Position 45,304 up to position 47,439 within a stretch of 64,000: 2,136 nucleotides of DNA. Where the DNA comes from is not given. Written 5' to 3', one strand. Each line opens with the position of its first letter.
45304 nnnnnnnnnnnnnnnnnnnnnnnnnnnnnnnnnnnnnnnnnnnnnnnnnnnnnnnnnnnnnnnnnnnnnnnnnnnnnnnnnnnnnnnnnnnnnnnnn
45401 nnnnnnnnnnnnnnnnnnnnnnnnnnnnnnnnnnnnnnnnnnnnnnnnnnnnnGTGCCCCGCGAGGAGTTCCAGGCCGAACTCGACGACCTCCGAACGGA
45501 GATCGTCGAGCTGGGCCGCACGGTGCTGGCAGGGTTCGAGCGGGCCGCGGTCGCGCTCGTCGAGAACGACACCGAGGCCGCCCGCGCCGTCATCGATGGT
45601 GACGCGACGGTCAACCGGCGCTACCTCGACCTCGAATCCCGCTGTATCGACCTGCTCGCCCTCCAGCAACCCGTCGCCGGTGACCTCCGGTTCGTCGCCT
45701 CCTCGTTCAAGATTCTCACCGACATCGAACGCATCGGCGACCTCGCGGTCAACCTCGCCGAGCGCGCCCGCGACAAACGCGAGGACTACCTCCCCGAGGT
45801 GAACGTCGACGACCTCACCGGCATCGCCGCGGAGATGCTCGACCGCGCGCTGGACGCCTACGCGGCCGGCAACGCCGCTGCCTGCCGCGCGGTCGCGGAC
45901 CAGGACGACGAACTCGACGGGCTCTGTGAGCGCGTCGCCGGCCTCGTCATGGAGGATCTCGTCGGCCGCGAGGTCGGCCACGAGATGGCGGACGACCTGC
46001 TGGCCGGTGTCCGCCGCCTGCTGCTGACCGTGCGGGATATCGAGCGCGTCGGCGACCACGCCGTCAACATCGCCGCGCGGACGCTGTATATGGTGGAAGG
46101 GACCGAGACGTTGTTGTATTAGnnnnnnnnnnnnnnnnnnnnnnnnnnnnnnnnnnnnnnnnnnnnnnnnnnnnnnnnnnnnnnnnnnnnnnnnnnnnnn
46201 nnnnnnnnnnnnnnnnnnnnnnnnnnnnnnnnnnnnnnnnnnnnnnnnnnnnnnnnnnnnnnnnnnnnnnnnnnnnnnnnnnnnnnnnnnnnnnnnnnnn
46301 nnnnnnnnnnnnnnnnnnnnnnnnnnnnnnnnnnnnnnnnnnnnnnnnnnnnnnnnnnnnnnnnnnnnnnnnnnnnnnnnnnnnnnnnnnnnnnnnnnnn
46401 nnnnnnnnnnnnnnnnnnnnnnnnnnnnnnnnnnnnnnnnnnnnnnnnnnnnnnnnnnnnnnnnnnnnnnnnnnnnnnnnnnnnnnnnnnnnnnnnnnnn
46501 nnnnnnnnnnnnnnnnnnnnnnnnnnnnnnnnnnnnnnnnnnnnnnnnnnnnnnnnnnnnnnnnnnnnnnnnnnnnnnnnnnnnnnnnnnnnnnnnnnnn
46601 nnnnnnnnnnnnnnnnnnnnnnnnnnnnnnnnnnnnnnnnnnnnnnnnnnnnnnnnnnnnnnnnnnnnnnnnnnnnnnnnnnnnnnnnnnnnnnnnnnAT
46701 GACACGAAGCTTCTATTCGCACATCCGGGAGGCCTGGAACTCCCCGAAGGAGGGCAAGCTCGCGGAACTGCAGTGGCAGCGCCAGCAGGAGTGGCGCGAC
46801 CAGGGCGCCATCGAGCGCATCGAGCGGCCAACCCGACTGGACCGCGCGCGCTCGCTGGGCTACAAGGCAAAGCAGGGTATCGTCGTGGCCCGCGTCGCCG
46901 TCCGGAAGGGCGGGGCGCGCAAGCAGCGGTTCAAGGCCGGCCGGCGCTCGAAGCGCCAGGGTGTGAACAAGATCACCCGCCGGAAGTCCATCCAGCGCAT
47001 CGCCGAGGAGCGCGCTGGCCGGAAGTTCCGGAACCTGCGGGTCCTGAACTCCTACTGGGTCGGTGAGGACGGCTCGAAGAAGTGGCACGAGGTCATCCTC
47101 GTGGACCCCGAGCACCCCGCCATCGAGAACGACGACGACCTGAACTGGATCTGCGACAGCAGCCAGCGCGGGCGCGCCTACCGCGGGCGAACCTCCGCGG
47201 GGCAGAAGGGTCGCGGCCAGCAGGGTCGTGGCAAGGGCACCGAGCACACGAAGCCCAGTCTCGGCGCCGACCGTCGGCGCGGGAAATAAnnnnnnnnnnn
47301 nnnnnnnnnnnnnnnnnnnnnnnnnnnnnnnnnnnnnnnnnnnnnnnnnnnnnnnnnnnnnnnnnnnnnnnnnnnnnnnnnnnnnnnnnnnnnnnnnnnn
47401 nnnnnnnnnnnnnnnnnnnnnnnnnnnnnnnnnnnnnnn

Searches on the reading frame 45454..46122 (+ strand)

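Call 17: search_protein_families(library=pfam, proteins=[window:45454-46122:+])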
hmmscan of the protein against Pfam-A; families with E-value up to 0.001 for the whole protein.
window:45454-46122:+ (222 aa): 1 family
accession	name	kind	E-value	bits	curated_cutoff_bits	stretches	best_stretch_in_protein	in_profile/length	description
PF01895.24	PhoU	-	5.3e-39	132.9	23.5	2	17-104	1-88/89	PhoU domain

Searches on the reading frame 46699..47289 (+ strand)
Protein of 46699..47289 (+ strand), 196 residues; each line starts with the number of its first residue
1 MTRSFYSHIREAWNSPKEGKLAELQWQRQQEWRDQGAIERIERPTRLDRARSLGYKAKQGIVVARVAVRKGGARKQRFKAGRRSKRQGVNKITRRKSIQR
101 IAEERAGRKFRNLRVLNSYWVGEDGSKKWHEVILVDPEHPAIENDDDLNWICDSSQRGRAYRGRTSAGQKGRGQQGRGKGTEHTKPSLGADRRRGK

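Call 85: find_homologous_proteins(query=window:46699-47289:+, max_evalue=1e-60)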
Query window:46699-47289:+ (196 aa): 2640 proteins with E <= 1e-60 among 8000 candidates; the best 120 are listed.
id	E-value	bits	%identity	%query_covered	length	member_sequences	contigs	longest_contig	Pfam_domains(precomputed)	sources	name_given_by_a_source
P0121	1.4e-118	412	95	100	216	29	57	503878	PF00827.23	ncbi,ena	-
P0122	1.8e-116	405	94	100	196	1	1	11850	PF00827.23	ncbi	ncbi:MAG: 50S ribosomal protein L15e [Haloglomus sp.]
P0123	7.2e-109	380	88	100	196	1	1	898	PF00827.23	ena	-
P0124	5.6e-107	374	87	100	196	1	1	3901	PF00827.23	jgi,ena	jgi:large subunit ribosomal protein L15e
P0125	1.0e-106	373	88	99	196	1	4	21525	PF00827.23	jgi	jgi:large subunit ribosomal protein L15e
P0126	1.2e-106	373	88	99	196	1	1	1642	PF00827.23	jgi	-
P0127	1.9e-106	372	86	100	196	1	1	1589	PF00827.23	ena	-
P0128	1.9e-106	372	86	100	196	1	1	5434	PF00827.23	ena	-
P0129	2.8e-106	372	86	99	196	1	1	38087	PF00827.23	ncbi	ncbi:MAG: 50S ribosomal protein L15e [Natronomonas sp.]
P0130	2.9e-106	372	86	100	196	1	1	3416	PF00827.23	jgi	-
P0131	3.1e-106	372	86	100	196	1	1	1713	PF00827.23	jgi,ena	jgi:large subunit ribosomal protein L15e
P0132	4.0e-106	371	88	99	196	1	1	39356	PF00827.23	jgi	jgi:large subunit ribosomal protein L15e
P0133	4.7e-106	371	86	100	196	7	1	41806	PF00827.23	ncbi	ncbi:MAG: 50S ribosomal protein L15e [Haloarcula sp.]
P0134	4.7e-106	371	86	100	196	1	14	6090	PF00827.23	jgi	jgi:large subunit ribosomal protein L15e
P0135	5.5e-106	371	85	99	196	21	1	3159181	PF00827.23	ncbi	ncbi:50S ribosomal protein L15e [Halorubrum luteum]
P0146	2.5e-105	369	85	100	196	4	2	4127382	PF00827.23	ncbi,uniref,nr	ncbi:50S ribosomal protein L15e [Salinirubellus salinus]|uniref:Large ribosomal subunit protein eL15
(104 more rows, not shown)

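Call 86: find_encoding_contigs(protein=P0121, flank=3000, max_places=4)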
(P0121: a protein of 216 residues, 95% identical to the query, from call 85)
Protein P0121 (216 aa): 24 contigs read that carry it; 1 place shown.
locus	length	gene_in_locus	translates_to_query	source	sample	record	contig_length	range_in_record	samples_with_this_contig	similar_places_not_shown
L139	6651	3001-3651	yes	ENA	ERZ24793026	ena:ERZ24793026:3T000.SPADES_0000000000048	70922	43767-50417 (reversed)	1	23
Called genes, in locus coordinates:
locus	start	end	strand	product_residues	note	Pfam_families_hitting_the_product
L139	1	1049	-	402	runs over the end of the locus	-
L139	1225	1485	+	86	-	-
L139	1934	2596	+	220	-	PF01895:PhoU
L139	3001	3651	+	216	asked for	PF00827:Ribosomal_L15e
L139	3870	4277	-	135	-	PF01978:TrmB, PF12802:MarR_2 (weak)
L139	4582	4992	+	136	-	-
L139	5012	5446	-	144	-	PF12172:zf-ChsH2, PF01796:OB_ChsH2_C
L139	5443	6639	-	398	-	PF00108:Thiolase_N, PF02803:Thiolase_C (weak), PF22691:Thiolase_C_1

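Call 87: find_encoding_contigs(protein=P0122, flank=3000, max_places=1)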
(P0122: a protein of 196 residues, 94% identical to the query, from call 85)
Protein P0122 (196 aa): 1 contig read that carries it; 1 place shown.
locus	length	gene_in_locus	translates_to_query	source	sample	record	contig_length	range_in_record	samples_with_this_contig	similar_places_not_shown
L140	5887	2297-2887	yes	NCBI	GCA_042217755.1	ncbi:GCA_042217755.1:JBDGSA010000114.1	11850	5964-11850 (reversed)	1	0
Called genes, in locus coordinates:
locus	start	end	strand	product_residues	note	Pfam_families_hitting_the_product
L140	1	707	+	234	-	PF01370:Epimerase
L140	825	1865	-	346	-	PF20434:BD-FAE, PF07859:Abhydrolase_3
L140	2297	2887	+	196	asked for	PF00827:Ribosomal_L15e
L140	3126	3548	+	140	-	PF01451:LMWPc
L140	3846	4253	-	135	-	PF01978:TrmB, PF12802:MarR_2 (weak)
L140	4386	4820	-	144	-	PF12172:zf-ChsH2, PF01796:OB_ChsH2_C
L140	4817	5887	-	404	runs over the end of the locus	PF00108:Thiolase_N, PF02803:Thiolase_C (weak), PF22691:Thiolase_C_1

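Call 88: find_encoding_contigs(protein=P0146, flank=3000, max_places=1)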
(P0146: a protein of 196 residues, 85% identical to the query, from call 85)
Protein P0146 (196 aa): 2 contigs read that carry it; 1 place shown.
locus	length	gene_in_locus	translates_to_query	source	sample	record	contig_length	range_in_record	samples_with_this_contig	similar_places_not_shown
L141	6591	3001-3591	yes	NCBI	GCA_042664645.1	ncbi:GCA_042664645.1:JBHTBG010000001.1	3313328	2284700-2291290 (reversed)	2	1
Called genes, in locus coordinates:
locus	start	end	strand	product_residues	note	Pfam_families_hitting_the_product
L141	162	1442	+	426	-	PF04286:DUF445 (faint)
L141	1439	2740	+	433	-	PF14337:Abi_alpha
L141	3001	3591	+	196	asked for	PF00827:Ribosomal_L15e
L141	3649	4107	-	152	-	PF19545:DUF6069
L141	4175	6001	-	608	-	PF00664:ABC_membrane, PF00005:ABC_tran, PF02463:SMC_N (faint), PF13191:AAA_16 (faint)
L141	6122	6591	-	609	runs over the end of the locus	PF00501:AMP-binding, PF23562:AMP-binding_C_3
